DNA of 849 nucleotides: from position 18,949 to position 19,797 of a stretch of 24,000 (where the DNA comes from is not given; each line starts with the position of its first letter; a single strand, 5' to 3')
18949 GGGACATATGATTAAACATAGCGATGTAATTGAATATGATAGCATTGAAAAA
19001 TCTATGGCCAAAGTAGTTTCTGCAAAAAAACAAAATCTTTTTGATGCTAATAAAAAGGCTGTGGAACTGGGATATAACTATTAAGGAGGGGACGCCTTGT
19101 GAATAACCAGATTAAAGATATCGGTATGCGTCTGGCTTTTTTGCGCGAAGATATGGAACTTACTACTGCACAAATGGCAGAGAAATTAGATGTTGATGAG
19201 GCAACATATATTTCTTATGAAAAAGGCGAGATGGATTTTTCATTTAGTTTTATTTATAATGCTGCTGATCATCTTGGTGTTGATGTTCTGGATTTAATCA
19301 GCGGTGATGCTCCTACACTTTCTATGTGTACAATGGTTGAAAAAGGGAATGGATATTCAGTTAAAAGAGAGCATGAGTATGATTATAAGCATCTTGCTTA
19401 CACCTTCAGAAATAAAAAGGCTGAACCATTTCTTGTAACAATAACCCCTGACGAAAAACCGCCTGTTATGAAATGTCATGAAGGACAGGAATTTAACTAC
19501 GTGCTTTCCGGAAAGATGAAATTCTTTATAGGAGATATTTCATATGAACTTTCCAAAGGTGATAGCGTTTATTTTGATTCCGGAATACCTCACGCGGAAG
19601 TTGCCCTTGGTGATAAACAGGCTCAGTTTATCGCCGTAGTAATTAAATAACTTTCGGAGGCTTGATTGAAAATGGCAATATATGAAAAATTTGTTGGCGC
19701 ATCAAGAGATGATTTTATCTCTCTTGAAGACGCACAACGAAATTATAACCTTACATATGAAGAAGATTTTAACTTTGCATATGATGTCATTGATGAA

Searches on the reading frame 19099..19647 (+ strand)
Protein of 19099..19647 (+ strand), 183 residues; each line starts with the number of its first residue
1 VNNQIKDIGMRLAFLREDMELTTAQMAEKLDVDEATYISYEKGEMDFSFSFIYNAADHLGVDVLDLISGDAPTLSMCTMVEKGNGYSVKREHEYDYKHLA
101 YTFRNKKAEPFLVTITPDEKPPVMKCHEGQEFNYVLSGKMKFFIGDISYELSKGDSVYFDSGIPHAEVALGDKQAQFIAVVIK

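Call 6: search_protein_families(library=pfam, proteins=[window:19099-19647:+], max_evalue=0.01)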
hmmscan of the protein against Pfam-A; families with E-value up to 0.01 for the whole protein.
window:19099-19647:+ (183 aa): 7 families
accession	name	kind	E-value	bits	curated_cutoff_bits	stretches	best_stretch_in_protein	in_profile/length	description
PF07883.17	Cupin_2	-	9.5e-17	60.9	27.2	1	111-181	1-70/70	Cupin domain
PF01381.28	HTH_3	-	8.6e-06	26.1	23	1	15-65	4-54/55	Helix-turn-helix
PF13560.12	HTH_31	-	8.9e-06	26.4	27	1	8-63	2-58/64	Helix-turn-helix domain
PF12844.13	HTH_19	-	1.5e-05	25.2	30.2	1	9-67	1-59/64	Helix-turn-helix domain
PF05899.18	Cupin_3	-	0.00019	21.5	23.5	1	128-163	25-60/74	EutQ-like cupin domain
PF02311.25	AraC_binding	-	0.006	16.8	21.1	0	125-166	19-60/135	AraC-like ligand binding domain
PF22200.2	ExsA_N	-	0.0083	16.9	27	0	132-175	3-46/136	ExsA N-terminal regulatory domain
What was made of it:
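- The split copy gives a weak hit to EutQ-like Cupin_3 (call 6).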

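Call 7: search_protein_families(library=ncbifam, proteins=[window:19099-19647:+], max_evalue=0.01)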
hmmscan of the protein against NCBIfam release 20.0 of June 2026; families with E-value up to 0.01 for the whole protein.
window:19099-19647:+ (183 aa): 7 families
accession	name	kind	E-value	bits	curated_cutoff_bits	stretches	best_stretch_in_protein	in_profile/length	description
NF041951.1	phage_RstR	subfamily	2.4e-05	24.6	80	1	8-63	3-58/108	RstR family transcriptional repressor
NF047948.1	male_kill_WMK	equivalog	9.9e-05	21.9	300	1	12-68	167-223/300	WO male-killing family protein Wmk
NF007408.0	PRK09943.1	equivalog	0.00015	21.3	211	1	117-174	116-173/185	HTH-type transcriptional regulator PuuR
TIGR03070.1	couple_hipB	subfamily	0.0021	18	71.65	1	6-62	1-57/58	type II toxin-antitoxin system Y4mF family antitoxin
TIGR03830.1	CxxCG_CxxCG_HTH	subfamily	0.0052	16.6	61.8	0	9-48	67-106/127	type II TA system antitoxin MqsA family protein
TIGR03404.1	bicupin_oxalic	subfamily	0.0061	15.7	254.2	1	125-180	83-142/367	bicupin, oxalate decarboxylase family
TIGR03214.2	ura-cupin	equivalog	0.0064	16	200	0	116-178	176-238/249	(S)-ureidoglycine aminohydrolase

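Call 32: find_homologous_proteins(query=window:19099-19647:+, max_evalue=1e-8)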
Query window:19099-19647:+ (183 aa): 1101 proteins with E <= 1e-8 among 1139 candidates; the best 120 are listed.
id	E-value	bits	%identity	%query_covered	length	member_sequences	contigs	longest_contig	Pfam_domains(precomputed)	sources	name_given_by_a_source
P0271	1.8e-110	385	93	100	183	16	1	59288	PF12844.14,PF07883.18,PF01381.29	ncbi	-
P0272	3.2e-105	368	90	100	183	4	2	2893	PF12844.14,PF07883.18,PF05899.19,PF01381.29,PF13560.13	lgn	-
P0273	7.0e-105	366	89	100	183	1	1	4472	PF12844.14,PF07883.18,PF01381.29,PF13560.13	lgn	-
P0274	9.4e-104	363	89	100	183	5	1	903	PF12844.14,PF07883.18,PF01381.29,PF13560.13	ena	-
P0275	1.2e-103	362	88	100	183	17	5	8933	PF12844.14,PF07883.18,PF01381.29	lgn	-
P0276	1.3e-103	362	88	100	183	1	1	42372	PF12844.14,PF07883.18,PF01381.29,PF13560.13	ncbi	-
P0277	3.0e-103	361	88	100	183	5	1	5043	PF12844.14,PF07883.18,PF05899.19,PF01381.29,PF13560.13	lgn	-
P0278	2.8e-101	355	87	100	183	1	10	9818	PF07883.18,PF01381.29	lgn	-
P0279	7.5e-101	353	86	100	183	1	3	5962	PF12844.14,PF07883.18,PF05899.19,PF01381.29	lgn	-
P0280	1.1e-97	343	83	100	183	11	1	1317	PF12844.14,PF07883.18,PF01381.29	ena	-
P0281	1.4e-97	343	83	100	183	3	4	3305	PF12844.14,PF07883.18,PF05899.19,PF01381.29,PF13560.13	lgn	-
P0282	2.9e-97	342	84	100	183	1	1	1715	PF12844.14,PF07883.18,PF01381.29,PF02311.26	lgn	-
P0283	3.7e-97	341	84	100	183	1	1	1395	PF12844.14,PF07883.18,PF01381.29,PF13560.13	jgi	jgi:transcriptional regulator with XRE-family HTH domain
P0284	1.0e-96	340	83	100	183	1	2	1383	PF12844.14,PF07883.18,PF01381.29,PF13560.13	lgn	-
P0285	1.5e-96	339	83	100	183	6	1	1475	PF12844.14,PF07883.18,PF13560.13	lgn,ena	-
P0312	6.5e-94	331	81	100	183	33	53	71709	PF12844.14,PF07883.18,PF01381.29,PF13560.13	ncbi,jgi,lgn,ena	-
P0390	5.9e-89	315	77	100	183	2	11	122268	PF12844.14,PF07883.18,PF01381.29,PF13560.13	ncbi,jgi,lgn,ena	-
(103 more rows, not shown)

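Call 33: find_encoding_contigs(protein=P0312, flank=10000, max_places=4)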
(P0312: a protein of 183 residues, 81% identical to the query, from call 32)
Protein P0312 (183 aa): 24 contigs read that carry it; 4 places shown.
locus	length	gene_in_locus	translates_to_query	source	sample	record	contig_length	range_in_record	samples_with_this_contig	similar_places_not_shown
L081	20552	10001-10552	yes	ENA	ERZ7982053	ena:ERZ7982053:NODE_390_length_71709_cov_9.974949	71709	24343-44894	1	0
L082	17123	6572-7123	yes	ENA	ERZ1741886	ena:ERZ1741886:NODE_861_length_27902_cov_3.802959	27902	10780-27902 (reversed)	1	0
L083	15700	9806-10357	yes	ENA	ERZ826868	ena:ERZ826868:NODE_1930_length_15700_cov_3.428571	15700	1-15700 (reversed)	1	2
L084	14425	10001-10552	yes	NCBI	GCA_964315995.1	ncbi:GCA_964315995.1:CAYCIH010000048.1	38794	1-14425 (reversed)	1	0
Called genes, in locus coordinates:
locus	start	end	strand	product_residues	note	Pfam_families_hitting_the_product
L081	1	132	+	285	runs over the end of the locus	PF00528:BPD_transp_1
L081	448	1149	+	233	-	PF27840:ScmC (faint)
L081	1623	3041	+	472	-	PF00682:HMGL-like, PF08502:LeuA_dimer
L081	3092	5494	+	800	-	PF01261:AP_endonuc_2, PF00501:AMP-binding, PF13193:AMP-binding_C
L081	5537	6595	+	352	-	PF01063:Aminotran_4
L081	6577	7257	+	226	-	-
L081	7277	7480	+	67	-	PF12797:Fer4_2 (weak), PF12837:Fer4_6 (weak), PF13237:Fer4_10, PF14697:Fer4_21, PF17179:Fer4_22 (faint), PF00037:Fer4 (weak), PF12838:Fer4_7, PF13187:Fer4_9 (weak), +3 more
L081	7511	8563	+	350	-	PF01855:POR_N, PF02780:Transketolase_C (weak), PF17147:PFOR_II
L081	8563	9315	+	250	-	PF02775:TPP_enzyme_C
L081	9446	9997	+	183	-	PF01558:POR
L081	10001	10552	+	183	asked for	PF01381:HTH_3, PF12844:HTH_19 (weak), PF13560:HTH_31 (weak), PF07883:Cupin_2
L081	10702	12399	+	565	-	PF00501:AMP-binding, PF13193:AMP-binding_C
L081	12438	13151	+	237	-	PF04397:LytTR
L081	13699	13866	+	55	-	-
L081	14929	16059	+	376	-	PF05144:Phage_CRI (weak)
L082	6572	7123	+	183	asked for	PF01381:HTH_3, PF12844:HTH_19 (weak), PF13560:HTH_31 (weak), PF07883:Cupin_2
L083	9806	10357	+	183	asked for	PF01381:HTH_3, PF12844:HTH_19 (weak), PF13560:HTH_31 (weak), PF07883:Cupin_2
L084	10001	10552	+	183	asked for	PF01381:HTH_3, PF12844:HTH_19 (weak), PF13560:HTH_31 (weak), PF07883:Cupin_2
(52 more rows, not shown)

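Call 34: find_encoding_contigs(protein=P0390, flank=10000, max_places=3)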
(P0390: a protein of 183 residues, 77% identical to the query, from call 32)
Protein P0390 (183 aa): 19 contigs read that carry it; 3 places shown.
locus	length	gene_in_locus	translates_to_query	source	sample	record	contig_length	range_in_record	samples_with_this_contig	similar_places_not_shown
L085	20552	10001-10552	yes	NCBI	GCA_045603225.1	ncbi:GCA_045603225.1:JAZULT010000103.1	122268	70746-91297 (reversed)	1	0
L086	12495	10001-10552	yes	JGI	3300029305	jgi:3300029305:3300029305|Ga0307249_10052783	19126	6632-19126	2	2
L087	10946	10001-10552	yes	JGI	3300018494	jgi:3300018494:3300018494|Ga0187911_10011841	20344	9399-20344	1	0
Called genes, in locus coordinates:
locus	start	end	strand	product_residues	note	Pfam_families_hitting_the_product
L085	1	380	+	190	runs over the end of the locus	PF01944:SpoIIM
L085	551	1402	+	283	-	PF02899:Phage_int_SAM_1, PF13495:Phage_int_SAM_4 (weak), PF00589:Phage_integrase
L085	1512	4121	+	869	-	PF00165:HTH_AraC, PF12833:HTH_18, PF02901:PFL-like, PF01228:Gly_radical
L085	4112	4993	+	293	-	PF13353:Fer4_12 (weak), PF12797:Fer4_2 (faint), PF12838:Fer4_7 (weak), PF13187:Fer4_9 (weak), PF14697:Fer4_21, PF00037:Fer4, PF04055:Radical_SAM, PF12837:Fer4_6 (weak), +2 more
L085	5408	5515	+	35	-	-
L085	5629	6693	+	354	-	PF01063:Aminotran_4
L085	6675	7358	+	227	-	PF01656:CbiA (weak)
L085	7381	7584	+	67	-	PF12797:Fer4_2 (weak), PF12837:Fer4_6 (weak), PF13187:Fer4_9 (faint), PF13237:Fer4_10, PF14697:Fer4_21 (faint), PF25160:LdpA_Fe-S-bd (faint), PF00037:Fer4 (weak), PF12838:Fer4_7, +2 more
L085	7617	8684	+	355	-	PF01855:POR_N, PF02780:Transketolase_C (weak), PF17147:PFOR_II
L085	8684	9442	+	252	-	PF02775:TPP_enzyme_C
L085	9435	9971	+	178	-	PF01558:POR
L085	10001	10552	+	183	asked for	PF01381:HTH_3 (weak), PF12844:HTH_19 (weak), PF13560:HTH_31, PF07883:Cupin_2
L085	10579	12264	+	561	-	PF00501:AMP-binding, PF13193:AMP-binding_C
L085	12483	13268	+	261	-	PF00165:HTH_AraC, PF12833:HTH_18, PF00165:HTH_AraC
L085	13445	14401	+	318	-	PF00892:EamA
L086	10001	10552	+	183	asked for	PF01381:HTH_3 (weak), PF12844:HTH_19 (weak), PF13560:HTH_31, PF07883:Cupin_2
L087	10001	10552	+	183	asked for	PF01381:HTH_3 (weak), PF12844:HTH_19 (weak), PF13560:HTH_31, PF07883:Cupin_2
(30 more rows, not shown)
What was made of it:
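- The mid-operon order VOR-gamma / HTH-cupin / ligase is conserved (calls 33, 34). In the split operons the gene sits mid-operon behind VOR-gamma (calls 33, 34).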

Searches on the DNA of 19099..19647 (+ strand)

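Call 55: search_rna_families(sources=[L081, L085, L083], threshold=evalue, max_evalue=0.01)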
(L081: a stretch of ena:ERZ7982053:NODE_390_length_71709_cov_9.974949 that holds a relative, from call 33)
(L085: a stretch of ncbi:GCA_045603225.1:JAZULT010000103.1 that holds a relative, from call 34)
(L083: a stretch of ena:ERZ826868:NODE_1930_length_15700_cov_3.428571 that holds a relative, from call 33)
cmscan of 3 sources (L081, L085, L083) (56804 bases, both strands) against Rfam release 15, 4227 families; matches with E-value up to 0.01: 2.
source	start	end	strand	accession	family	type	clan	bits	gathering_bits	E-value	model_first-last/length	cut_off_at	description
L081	20057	20156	+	RF03531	n00280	Gene; sRNA;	-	55.1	65.2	1.5e-06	1-101/101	no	Clostridioides difficile sRNA included into helicase gene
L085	5036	5115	+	RF01706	Gut-1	Gene; sRNA;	-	40.8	50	0.00013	1-77/77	no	Gut-1 RNA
